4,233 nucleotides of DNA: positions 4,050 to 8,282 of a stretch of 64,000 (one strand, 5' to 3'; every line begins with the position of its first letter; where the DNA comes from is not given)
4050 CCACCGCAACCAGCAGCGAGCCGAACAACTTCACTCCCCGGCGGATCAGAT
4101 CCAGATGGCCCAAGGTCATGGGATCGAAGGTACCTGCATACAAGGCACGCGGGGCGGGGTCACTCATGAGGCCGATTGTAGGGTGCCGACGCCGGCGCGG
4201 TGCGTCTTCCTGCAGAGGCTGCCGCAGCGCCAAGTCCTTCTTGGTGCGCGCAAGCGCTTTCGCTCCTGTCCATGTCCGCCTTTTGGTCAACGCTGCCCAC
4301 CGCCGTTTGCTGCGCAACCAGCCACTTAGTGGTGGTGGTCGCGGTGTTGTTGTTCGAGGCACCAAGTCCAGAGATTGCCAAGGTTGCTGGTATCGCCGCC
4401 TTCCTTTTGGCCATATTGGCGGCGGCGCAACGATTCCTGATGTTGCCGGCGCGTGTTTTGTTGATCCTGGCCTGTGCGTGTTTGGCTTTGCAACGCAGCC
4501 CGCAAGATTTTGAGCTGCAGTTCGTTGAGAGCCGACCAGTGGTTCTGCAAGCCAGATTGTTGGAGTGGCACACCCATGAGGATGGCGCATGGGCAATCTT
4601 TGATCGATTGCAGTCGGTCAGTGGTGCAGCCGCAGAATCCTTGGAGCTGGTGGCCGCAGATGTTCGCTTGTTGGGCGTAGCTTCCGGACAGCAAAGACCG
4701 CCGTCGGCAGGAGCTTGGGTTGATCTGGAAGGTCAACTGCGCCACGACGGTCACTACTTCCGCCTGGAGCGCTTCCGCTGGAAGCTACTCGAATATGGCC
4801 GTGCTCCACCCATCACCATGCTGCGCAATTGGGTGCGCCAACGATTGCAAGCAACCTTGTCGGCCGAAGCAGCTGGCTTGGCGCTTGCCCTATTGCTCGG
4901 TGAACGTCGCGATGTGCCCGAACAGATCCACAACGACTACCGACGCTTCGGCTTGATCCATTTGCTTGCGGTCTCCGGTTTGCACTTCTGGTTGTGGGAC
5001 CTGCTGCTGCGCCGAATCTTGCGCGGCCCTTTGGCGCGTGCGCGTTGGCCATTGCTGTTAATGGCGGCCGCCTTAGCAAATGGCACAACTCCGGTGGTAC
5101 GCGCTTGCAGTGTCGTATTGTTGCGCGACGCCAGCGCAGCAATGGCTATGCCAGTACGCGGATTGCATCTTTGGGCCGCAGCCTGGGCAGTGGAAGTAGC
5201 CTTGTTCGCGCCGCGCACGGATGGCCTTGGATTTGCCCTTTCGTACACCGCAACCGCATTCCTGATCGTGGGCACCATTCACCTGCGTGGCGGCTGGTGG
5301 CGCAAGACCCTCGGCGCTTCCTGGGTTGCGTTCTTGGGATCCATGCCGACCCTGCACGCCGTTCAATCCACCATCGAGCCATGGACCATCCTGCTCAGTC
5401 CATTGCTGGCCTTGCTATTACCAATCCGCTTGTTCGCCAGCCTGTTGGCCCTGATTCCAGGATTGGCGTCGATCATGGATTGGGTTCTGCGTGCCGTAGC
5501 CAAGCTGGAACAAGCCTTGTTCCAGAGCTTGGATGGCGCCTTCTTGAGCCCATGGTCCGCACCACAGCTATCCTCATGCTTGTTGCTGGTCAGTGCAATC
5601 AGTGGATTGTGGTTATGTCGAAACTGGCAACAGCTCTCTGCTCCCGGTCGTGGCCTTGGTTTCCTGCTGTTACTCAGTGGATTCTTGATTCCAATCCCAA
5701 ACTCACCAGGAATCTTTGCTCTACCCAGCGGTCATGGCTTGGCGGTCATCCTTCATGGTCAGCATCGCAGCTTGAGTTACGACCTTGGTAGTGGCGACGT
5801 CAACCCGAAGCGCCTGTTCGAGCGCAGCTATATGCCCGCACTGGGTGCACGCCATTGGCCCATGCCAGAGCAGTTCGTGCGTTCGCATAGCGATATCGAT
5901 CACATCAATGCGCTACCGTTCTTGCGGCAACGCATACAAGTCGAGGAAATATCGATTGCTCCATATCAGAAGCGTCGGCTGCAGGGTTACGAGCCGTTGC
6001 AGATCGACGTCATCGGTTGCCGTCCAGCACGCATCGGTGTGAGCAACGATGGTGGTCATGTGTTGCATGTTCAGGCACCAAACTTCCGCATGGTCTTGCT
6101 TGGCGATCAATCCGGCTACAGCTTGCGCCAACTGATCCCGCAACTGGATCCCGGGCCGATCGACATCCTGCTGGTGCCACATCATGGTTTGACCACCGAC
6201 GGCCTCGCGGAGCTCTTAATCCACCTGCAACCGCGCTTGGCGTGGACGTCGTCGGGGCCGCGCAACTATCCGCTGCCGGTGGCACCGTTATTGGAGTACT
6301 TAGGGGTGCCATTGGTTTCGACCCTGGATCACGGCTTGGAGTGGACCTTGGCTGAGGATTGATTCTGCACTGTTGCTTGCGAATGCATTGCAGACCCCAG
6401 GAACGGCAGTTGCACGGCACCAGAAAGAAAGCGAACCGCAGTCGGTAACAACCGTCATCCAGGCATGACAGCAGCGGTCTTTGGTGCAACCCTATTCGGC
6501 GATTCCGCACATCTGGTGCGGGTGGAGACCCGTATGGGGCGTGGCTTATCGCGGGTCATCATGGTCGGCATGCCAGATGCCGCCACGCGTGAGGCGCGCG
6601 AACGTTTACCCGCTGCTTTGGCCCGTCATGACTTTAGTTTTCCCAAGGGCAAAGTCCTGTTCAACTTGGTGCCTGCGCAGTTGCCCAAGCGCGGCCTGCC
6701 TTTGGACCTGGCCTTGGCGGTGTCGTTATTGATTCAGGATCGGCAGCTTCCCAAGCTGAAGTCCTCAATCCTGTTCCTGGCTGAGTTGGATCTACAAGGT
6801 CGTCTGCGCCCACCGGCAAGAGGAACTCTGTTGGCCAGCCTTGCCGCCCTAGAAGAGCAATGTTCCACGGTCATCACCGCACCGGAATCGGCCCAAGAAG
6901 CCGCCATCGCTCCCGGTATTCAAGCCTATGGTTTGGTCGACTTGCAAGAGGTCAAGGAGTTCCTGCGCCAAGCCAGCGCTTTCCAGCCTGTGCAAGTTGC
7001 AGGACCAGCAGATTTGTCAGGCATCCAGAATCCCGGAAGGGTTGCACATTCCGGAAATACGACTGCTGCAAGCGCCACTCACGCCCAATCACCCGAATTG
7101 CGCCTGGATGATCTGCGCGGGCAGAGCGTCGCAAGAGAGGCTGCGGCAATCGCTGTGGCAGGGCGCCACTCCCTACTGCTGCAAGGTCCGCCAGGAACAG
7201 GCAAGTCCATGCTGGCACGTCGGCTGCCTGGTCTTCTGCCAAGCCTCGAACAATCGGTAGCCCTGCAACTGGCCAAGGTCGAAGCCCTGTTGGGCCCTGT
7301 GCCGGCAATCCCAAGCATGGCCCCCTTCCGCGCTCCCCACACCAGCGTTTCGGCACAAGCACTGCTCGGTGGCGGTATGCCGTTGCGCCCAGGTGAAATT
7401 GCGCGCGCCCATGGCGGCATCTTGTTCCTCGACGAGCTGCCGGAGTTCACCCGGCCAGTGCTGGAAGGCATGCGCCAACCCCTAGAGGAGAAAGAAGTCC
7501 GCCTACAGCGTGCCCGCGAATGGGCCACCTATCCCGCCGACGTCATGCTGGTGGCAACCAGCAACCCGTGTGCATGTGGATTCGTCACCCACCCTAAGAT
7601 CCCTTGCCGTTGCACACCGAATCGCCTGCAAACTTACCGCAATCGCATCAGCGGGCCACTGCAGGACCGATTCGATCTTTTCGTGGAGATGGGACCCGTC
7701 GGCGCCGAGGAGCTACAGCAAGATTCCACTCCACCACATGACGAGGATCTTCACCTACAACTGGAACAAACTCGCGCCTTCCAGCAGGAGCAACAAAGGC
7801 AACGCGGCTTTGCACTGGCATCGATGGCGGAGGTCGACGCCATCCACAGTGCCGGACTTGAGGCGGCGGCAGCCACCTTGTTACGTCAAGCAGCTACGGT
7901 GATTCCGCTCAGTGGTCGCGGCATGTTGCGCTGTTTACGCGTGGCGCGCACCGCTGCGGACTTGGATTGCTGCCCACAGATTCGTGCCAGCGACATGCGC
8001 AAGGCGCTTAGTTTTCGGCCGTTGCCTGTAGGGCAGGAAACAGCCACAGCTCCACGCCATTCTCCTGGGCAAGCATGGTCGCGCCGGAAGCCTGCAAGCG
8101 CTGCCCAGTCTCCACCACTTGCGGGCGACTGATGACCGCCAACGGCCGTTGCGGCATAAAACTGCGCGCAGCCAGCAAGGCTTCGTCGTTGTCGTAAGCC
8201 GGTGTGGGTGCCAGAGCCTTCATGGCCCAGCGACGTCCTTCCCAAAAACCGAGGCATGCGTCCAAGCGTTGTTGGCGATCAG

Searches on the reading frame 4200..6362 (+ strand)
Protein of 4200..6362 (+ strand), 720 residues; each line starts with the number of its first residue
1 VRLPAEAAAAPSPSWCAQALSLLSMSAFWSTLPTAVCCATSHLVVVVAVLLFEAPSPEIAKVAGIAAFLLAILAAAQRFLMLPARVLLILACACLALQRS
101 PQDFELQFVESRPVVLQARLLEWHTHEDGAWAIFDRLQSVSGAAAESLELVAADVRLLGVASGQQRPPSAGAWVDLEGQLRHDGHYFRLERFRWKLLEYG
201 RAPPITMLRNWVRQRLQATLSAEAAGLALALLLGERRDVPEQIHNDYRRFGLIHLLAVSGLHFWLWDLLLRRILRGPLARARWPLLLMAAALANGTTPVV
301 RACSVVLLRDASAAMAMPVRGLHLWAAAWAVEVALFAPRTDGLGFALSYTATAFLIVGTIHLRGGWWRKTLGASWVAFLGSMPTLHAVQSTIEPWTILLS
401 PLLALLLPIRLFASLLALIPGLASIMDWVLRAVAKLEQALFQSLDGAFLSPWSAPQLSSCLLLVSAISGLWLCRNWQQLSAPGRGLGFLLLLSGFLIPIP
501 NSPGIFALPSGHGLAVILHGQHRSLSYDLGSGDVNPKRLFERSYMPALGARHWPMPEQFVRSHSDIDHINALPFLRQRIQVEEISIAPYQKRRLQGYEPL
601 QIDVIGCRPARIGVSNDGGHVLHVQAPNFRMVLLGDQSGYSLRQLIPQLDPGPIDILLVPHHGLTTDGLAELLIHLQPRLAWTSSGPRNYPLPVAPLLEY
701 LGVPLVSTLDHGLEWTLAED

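Call 67: search_protein_families(library=pfam, proteins=[window:4200-6362:+], max_evalue=0.001)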
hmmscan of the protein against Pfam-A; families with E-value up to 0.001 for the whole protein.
window:4200-6362:+ (720 aa): 1 family
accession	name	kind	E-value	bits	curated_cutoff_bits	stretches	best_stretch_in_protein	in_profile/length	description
PF03772.21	Competence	-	1.2e-20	74.4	23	1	231-477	1-268/270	Competence protein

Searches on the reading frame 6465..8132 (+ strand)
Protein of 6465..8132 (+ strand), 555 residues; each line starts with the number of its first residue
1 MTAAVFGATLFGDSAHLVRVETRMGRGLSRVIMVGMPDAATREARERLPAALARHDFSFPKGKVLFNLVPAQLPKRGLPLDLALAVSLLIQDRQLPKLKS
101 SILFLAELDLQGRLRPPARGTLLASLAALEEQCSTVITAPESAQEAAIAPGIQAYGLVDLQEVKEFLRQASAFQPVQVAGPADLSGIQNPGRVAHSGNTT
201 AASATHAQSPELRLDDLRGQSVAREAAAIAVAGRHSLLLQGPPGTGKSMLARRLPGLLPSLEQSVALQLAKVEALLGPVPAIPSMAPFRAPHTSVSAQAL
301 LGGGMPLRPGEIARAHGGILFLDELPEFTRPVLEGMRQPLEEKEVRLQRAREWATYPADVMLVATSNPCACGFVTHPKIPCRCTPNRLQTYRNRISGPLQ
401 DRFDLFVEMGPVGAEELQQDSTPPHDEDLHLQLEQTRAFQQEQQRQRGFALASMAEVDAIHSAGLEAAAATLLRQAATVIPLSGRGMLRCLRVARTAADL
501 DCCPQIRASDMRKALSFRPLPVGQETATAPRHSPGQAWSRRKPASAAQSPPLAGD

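Call 67: search_protein_families(library=pfam, proteins=[window:6465-8132:+], max_evalue=0.001)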
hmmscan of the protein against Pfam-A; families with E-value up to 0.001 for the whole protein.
window:6465-8132:+ (555 aa): 7 families
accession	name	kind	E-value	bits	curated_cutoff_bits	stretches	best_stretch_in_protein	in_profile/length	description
PF01078.27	Mg_chelatase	-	3.3e-75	252.4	20.3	1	214-415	2-205/207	Magnesium chelatase, subunit ChlI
PF13541.12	ChlI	-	1.3e-24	86.9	27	1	20-140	1-119/121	Subunit ChlI of Mg-chelatase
PF13335.12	Mg_chelatase_C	-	8.1e-13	49.2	26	1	435-518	13-94/94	Magnesium chelatase, subunit ChlI C-terminal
PF07728.20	AAA_5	-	7.5e-10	39.4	22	1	237-368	2-123/139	AAA domain (dynein-related subfamily)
PF00158.32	Sigma54_activat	-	1.3e-06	28.6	20.2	0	308-367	85-142/168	Sigma-54 interaction domain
PF00004.35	AAA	-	0.00021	22.2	21.2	0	237-254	1-18/131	ATPase family associated with various cellular activities (AAA)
PF20030.5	bpMoxR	-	0.0005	19.6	27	0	227-257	24-54/205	MoxR domain in the MoxR-vWA-beta-propeller ternary systems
